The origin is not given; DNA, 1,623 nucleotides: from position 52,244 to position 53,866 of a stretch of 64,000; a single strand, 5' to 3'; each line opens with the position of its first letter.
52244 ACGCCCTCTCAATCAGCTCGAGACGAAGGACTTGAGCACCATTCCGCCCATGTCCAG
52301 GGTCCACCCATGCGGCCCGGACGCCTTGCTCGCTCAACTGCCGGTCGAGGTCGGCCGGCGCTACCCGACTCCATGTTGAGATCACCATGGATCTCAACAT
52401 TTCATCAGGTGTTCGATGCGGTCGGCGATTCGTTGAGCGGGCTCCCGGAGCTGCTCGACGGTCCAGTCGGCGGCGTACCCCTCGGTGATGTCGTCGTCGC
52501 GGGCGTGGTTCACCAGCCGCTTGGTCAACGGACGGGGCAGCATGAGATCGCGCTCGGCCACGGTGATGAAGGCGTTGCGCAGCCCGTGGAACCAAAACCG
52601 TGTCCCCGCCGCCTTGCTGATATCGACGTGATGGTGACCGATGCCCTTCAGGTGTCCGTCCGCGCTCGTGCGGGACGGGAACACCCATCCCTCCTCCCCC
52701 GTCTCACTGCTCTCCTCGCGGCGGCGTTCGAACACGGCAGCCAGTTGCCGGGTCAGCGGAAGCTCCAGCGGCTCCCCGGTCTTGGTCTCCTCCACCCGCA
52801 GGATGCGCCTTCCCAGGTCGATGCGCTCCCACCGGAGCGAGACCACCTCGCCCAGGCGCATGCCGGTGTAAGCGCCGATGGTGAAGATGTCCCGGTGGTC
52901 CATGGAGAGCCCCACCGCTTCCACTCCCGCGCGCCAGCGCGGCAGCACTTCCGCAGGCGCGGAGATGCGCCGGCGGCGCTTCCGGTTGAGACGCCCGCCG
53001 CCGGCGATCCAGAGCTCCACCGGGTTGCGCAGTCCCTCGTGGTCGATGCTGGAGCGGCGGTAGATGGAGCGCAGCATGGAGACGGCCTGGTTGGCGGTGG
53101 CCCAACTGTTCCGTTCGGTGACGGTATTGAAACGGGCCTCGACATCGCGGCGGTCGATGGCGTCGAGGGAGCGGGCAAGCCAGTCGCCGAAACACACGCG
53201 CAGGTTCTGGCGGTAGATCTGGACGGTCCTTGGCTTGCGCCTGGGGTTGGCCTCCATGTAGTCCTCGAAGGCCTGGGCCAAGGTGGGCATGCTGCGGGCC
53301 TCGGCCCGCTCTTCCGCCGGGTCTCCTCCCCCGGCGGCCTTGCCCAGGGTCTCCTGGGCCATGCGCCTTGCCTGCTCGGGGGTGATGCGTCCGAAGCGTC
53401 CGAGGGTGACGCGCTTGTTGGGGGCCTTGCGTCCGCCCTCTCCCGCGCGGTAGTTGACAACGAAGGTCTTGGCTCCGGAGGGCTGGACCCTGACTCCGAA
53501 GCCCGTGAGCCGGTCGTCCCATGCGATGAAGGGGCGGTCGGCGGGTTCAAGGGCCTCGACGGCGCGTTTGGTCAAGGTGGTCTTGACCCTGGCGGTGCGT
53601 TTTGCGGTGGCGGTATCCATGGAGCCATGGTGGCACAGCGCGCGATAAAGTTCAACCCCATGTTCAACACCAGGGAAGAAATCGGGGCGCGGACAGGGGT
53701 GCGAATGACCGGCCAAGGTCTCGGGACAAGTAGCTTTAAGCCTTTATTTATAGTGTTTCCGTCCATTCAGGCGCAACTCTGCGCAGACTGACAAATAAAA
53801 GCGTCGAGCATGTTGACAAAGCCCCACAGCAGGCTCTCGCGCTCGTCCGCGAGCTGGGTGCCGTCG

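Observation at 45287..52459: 70-bp direct repeats derived from an integrase 3' end bracket a 7.1-kb cargo block and truncate a NirK-like gene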

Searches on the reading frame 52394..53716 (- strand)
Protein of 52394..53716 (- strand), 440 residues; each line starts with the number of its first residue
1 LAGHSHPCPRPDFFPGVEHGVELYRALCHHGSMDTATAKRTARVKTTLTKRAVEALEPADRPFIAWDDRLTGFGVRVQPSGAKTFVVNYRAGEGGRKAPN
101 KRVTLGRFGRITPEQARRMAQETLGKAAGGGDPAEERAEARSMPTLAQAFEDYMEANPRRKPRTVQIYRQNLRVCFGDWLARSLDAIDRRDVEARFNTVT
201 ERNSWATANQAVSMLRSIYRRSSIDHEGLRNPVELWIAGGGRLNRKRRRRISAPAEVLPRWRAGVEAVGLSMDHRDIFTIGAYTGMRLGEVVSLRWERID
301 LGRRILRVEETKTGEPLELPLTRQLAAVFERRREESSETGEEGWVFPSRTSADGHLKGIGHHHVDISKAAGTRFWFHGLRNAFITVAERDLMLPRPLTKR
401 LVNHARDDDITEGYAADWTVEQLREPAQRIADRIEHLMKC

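Call 13: search_protein_families(library=pfam, proteins=[window:52394-53716:-], max_evalue=0.01)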
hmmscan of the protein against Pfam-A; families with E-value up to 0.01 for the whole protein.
window:52394-53716:- (440 aa): 4 families
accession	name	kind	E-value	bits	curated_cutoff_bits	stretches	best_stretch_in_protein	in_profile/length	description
PF13356.12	Arm-DNA-bind_3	-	1.3e-17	64.1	27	1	48-139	1-82/83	Arm DNA-binding domain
PF00589.27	Phage_integrase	-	9.3e-15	55.3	27.1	1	270-385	20-138/172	Phage integrase family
PF13495.12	Phage_int_SAM_4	-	9.4e-06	26.4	27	1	146-221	1-77/85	Phage integrase, N-terminal SAM-like domain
PF02899.23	Phage_int_SAM_1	-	0.00065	20.4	22.3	1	148-220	2-77/83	Phage integrase, N-terminal SAM-like domain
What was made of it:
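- On P4-type tyrosine integrase (intact gene 52394-53620): PF13495 E 9e-6, just under its cutoff (call 13). PF00589 E 9e-15 (call 13).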

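Call 17: find_encoding_contigs(protein=window:52394-53620:-, flank=10000, max_places=10)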
Protein window:52394-53620:- (408 aa): no gene with exactly this product is on record in the collection.

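Call 18: find_homologous_proteins(query=window:52394-53620:-, max_evalue=1e-20)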
Query window:52394-53620:- (408 aa): 1530 proteins with E <= 1e-20 among 8000 candidates; the best 120 are listed.
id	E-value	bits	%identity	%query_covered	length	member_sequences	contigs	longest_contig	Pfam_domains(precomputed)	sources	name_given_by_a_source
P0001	1.2e-247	839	91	100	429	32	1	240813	PF13495.13,PF13356.13,PF00589.28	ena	-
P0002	1.2e-245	833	90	100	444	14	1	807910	PF13356.13,PF00589.28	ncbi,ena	-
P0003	8.3e-244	827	90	100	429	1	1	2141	PF13356.13,PF00589.28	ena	-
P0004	1.1e-243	826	90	100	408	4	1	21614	PF13495.13,PF13356.13,PF00589.28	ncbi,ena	-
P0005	1.5e-231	786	86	100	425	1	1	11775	PF13356.13,PF00589.28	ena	-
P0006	1.9e-230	783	86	100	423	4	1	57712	PF13356.13,PF00589.28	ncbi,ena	-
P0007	1.5e-229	780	86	100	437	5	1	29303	PF13356.13,PF00589.28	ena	-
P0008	4.5e-227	772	86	100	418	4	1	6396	PF13356.13,PF00589.28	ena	-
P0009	1.2e-226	770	86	100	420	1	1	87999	PF13356.13,PF00589.28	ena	-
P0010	4.4e-226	768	85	100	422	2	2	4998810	PF13356.13,PF00589.28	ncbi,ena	-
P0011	1.8e-225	766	92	91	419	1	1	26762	PF13356.13,PF00589.28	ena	-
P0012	4.2e-225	765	85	100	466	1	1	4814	PF13356.13,PF00589.28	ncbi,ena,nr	ncbi:MAG: integrase family protein [Deltaproteobacteria bacterium]|nr:integrase family protein [Delt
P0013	8.1e-225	764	85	100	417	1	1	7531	PF13356.13,PF00589.28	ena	-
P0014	9.6e-224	761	84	100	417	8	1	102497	PF13356.13,PF00589.28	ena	-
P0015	1.3e-221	754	84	100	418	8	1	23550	PF13356.13,PF00589.28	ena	-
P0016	1.4e-221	754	84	99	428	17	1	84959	PF13356.13,PF00589.28,PF02899.24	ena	-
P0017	6.6e-221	751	83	100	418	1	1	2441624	PF13356.13,PF00589.28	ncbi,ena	-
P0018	1.4e-220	750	83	100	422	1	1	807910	PF13356.13,PF00589.28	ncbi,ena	-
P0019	3.5e-220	749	83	100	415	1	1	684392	PF13356.13,PF00589.28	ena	-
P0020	4.9e-219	745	87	94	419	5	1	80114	PF13356.13,PF00589.28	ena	-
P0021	3.2e-216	736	79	100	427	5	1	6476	PF13356.13,PF00589.28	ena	-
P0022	3.8e-213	726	79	100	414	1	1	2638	PF13356.13,PF00589.28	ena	-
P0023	3.9e-211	719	77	100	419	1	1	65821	PF13356.13,PF00589.28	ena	-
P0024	5.1e-211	719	78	100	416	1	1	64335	PF13356.13,PF00589.28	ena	-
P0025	4.2e-208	709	76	100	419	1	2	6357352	PF13356.13,PF00589.28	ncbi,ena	-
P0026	1.5e-206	704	76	100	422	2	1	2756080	PF13356.13,PF00589.28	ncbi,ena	-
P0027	2.7e-205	700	87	89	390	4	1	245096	PF13356.13,PF00589.28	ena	-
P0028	9.5e-205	698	76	100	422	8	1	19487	PF13356.13,PF00589.28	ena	-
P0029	6.8e-202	689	74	100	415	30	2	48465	PF13356.13,PF00589.28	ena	-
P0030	1.9e-198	677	74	99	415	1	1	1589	PF13356.13,PF00589.28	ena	-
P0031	7.3e-198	676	73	100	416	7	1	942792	PF13356.13,PF00589.28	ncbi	-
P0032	1.0e-197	675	72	100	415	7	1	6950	PF13356.13,PF00589.28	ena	-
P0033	5.1e-196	669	73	100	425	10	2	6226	PF13356.13,PF00589.28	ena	-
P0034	4.2e-193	660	72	100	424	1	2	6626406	PF13356.13,PF00589.28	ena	-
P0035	2.0e-192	658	70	99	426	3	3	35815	PF13356.13,PF00589.28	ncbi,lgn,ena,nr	ncbi:MAG: DUF4102 domain-containing protein [Gammaproteobacteria bacterium]|nr:DUF4102 domain-contai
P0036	2.2e-192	657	71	100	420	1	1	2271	PF13356.13,PF00589.28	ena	-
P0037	5.9e-192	656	71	100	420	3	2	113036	PF13356.13,PF00589.28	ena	-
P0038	6.2e-192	656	71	100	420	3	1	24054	PF13356.13,PF00589.28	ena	-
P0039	7.1e-192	656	70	100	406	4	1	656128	PF13356.13,PF00589.28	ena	-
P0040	5.4e-191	653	71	100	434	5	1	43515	PF13356.13,PF00589.28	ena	-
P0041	7.7e-191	652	71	100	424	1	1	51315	PF13356.13,PF00589.28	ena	-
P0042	4.7e-190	650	71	100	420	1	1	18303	PF13356.13,PF00589.28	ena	-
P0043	1.2e-189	648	70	100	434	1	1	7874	PF13356.13,PF00589.28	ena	-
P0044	1.8e-189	648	72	99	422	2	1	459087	PF13356.13,PF00589.28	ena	-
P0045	1.9e-189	648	71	100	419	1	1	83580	PF13356.13,PF00589.28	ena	-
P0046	2.2e-189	648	70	100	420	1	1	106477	PF13356.13,PF00589.28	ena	-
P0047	2.3e-189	648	70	100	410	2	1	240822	PF13356.13,PF00589.28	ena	-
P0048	3.2e-189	647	70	100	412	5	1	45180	PF13356.13,PF00589.28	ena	-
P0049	3.4e-189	647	70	100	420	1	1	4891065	PF13356.13,PF00589.28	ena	-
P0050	6.1e-189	646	70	100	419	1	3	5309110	PF13356.13,PF00589.28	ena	-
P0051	6.6e-189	646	70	100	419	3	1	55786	PF13356.13,PF00589.28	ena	-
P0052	7.0e-189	646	70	100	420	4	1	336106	PF13356.13,PF00589.28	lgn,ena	-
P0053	9.1e-189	646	70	100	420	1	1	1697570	PF13356.13,PF00589.28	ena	-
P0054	1.4e-188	645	70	100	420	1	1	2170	PF13356.13,PF00589.28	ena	-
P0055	8.8e-188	642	70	100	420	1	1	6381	PF13356.13,PF00589.28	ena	-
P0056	1.0e-187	642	72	99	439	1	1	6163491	PF13356.13,PF00589.28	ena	-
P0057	1.1e-187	642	70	100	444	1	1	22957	PF13356.13,PF00589.28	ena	-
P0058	1.1e-187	642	70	100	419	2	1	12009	PF13356.13,PF00589.28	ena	-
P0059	1.3e-187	642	71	99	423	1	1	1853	PF13356.13,PF00589.28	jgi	-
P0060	1.3e-187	642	71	100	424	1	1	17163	PF13356.13,PF00589.28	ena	-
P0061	1.5e-187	642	73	98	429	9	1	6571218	PF13356.13,PF00589.28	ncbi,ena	-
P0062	1.7e-187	641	70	100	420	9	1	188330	PF13356.13,PF00589.28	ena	-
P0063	2.0e-187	641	71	99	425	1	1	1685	PF13356.13,PF00589.28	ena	-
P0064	3.6e-187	640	71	99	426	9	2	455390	PF13356.13,PF00589.28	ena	-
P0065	4.1e-187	640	71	98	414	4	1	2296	PF13356.13,PF00589.28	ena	-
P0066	5.8e-187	640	71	99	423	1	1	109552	PF13356.13,PF00589.28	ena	-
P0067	7.0e-187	639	72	99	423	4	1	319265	PF13356.13,PF00589.28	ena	-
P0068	1.0e-186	639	72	98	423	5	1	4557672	PF13356.13,PF00589.28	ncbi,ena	-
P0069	1.3e-186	639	71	99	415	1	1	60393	PF13356.13,PF00589.28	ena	-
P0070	1.7e-186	638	71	100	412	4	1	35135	PF13356.13,PF00589.28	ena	-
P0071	1.9e-186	638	68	100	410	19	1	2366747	PF13356.13,PF00589.28,PF02899.24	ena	-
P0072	5.3e-186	637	71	99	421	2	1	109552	PF13356.13,PF00589.28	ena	-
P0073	8.0e-186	636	71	99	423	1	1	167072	PF13356.13,PF00589.28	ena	-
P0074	8.3e-186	636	72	98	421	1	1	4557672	PF13356.13,PF00589.28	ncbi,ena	-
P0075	1.4e-185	635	69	100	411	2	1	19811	PF13356.13,PF00589.28,PF02899.24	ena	-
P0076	1.5e-185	635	70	100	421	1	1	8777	PF13356.13,PF00589.28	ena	-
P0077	1.6e-185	635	70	98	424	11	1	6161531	PF13356.13,PF00589.28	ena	-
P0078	2.6e-185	634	71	99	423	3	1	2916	PF13356.13,PF00589.28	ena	-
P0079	4.0e-185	634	68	99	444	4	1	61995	PF13356.13,PF00589.28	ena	-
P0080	4.3e-185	634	67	100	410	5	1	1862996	PF13356.13,PF00589.28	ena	-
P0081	4.6e-185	633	70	100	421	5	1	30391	PF13356.13,PF00589.28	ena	-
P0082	8.7e-185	633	68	100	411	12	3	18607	PF13495.13,PF13356.13,PF00589.28,PF02899.24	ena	-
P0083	1.3e-184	632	71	99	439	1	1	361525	PF13356.13,PF00589.28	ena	-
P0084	1.4e-184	632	68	100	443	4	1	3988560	PF13356.13,PF00589.28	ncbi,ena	-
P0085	1.7e-184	632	69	100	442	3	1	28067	PF13356.13,PF00589.28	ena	-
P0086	2.1e-184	631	70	100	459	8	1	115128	PF13356.13,PF00589.28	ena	-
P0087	3.3e-184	631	68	100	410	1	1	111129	PF13356.13,PF00589.28,PF02899.24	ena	-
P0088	3.9e-184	630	70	99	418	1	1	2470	PF13356.13,PF00589.28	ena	-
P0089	8.9e-184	629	67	100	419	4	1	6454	PF13356.13,PF00589.28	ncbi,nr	ncbi:MAG: integrase arm-type DNA-binding domain-containing protein [Gammaproteobacteria bacterium]|n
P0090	9.6e-184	629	68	99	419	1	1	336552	PF13356.13,PF00589.28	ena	-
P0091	1.2e-183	629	70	99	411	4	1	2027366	PF13356.13,PF00589.28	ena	-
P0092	1.3e-183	629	68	100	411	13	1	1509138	PF13495.13,PF13356.13,PF00589.28,PF02899.24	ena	-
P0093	1.4e-183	629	67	100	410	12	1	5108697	PF13356.13,PF00589.28,PF02899.24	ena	-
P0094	1.5e-183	628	69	100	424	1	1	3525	PF13356.13,PF00589.28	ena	-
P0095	1.8e-183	628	70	98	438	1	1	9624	PF13356.13,PF00589.28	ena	-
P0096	2.8e-183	628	69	100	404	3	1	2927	PF13356.13,PF00589.28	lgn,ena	-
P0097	3.2e-183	627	71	100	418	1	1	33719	PF13356.13,PF00589.28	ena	-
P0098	3.4e-183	627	68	100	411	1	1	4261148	PF13356.13,PF00589.28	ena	-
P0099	3.5e-183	627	67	100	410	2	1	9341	PF13356.13,PF00589.28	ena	-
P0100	5.1e-183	627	68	99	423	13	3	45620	PF13356.13,PF00589.28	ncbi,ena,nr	ncbi:MAG: DUF4102 domain-containing protein [Rhodospirillaceae bacterium]|nr:DUF4102 domain-containi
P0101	5.1e-183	627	68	100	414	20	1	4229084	PF13356.13,PF00589.28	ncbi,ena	-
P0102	5.3e-183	627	68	98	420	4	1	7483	PF13356.13,PF00589.28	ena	-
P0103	9.3e-183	626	68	99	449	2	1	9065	PF13356.13,PF00589.28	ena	-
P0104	9.7e-183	626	68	100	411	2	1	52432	PF13356.13,PF00589.28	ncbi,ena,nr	ncbi:MAG: integrase arm-type DNA-binding domain-containing protein [Paracoccaceae bacterium]|nr:inte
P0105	1.0e-182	626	69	100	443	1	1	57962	PF13356.13,PF00589.28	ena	-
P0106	1.3e-182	625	65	100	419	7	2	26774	PF13356.13,PF00589.28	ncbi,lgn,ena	-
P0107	1.7e-182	625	69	100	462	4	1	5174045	PF13356.13,PF00589.28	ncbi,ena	-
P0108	2.3e-182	625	70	99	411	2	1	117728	PF13356.13,PF00589.28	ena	-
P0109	2.5e-182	624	68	99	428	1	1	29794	PF13356.13,PF00589.28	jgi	-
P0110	3.7e-182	624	67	100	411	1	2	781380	PF13356.13,PF00589.28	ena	-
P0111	9.7e-182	622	69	99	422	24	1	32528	PF13356.13,PF00589.28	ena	-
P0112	1.1e-181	622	68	100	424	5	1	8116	PF13356.13,PF00589.28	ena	-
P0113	1.4e-181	622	68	99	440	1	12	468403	PF13356.13,PF00589.28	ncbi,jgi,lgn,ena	-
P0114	1.5e-181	622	67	100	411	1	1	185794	PF13356.13,PF00589.28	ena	-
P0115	2.1e-181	621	67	100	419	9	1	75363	PF13356.13,PF00589.28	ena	-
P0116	2.2e-181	621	69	99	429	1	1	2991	PF13356.13,PF00589.28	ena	-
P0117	2.7e-181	621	67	99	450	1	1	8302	PF13356.13,PF00589.28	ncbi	-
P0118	5.0e-181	620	70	98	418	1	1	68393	PF13356.13,PF00589.28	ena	-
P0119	6.9e-181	620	70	96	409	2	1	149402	PF13356.13,PF00589.28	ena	-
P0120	8.4e-181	619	69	100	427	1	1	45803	PF13356.13,PF00589.28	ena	-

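Call 19: find_encoding_contigs(protein=P0002, flank=10000, max_places=4)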
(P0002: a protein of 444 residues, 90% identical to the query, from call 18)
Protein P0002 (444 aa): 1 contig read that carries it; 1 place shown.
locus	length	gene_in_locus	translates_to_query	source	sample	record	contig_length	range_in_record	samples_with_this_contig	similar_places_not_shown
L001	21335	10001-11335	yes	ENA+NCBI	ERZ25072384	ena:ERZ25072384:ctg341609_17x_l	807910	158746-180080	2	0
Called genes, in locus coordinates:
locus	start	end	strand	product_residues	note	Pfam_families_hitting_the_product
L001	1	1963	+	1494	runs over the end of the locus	PF13872:AAA_34, PF04851:ResIII (weak), PF13871:Helicase_C_4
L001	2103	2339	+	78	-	-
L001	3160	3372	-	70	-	-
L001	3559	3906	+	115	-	-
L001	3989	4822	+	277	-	PF03400:DDE_Tnp_IS1 (faint)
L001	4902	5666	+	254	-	PF07510:GmrSD_C (weak), PF05901:Excalibur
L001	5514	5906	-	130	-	-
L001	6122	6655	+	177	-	-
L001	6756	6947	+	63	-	-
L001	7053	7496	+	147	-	PF00436:SSB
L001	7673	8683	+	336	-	PF23639:DUF7146, PF13155:Toprim_2 (weak), PF13362:Toprim_3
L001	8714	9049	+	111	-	PF14216:DUF4326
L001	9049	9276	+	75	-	-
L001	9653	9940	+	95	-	-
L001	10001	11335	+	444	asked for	PF13356:Arm-DNA-bind_3, PF00589:Phage_integrase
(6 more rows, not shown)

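Call 20: find_encoding_contigs(protein=P0001, flank=10000, max_places=4)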
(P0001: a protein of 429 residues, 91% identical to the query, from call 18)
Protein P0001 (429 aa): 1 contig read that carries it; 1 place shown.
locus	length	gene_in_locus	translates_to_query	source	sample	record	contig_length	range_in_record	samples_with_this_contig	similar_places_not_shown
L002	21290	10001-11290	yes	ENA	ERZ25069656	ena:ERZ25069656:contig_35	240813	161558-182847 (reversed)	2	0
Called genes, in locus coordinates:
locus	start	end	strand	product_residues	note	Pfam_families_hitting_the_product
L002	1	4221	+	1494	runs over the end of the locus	PF13872:AAA_34, PF04851:ResIII (weak), PF13871:Helicase_C_4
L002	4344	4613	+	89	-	-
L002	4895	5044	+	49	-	-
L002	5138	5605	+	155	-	PF00436:SSB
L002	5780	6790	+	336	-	PF23639:DUF7146, PF13362:Toprim_3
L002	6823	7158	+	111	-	PF14216:DUF4326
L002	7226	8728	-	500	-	PF00078:RVT_1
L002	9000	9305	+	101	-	-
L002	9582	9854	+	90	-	-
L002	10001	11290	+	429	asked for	PF13356:Arm-DNA-bind_3, PF13495:Phage_int_SAM_4 (weak), PF00589:Phage_integrase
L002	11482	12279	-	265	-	PF08378:NERD (weak)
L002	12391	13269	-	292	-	-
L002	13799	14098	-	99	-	PF08751:TrwC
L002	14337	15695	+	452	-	PF05598:DUF772, PF01609:DDE_Tnp_1, PF13751:DDE_Tnp_1_6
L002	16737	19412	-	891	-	PF00580:UvrD-helicase, PF13245:AAA_19, PF13361:UvrD_C, PF13538:UvrD_C_2 (faint), PF01396:Zn_ribbon_Top1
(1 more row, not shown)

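Call 23: search_dna_similar(query=window:52394-53620:-, collection=plasmids, mode=protein, max_rows=30, max_evalue=1e-50)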
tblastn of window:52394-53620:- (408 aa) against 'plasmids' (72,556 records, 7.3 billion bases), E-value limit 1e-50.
No match.
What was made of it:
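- Tried and rejected: A tblastn of the integrase against plasmids gave nothing at E 1e-50 (call 23).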
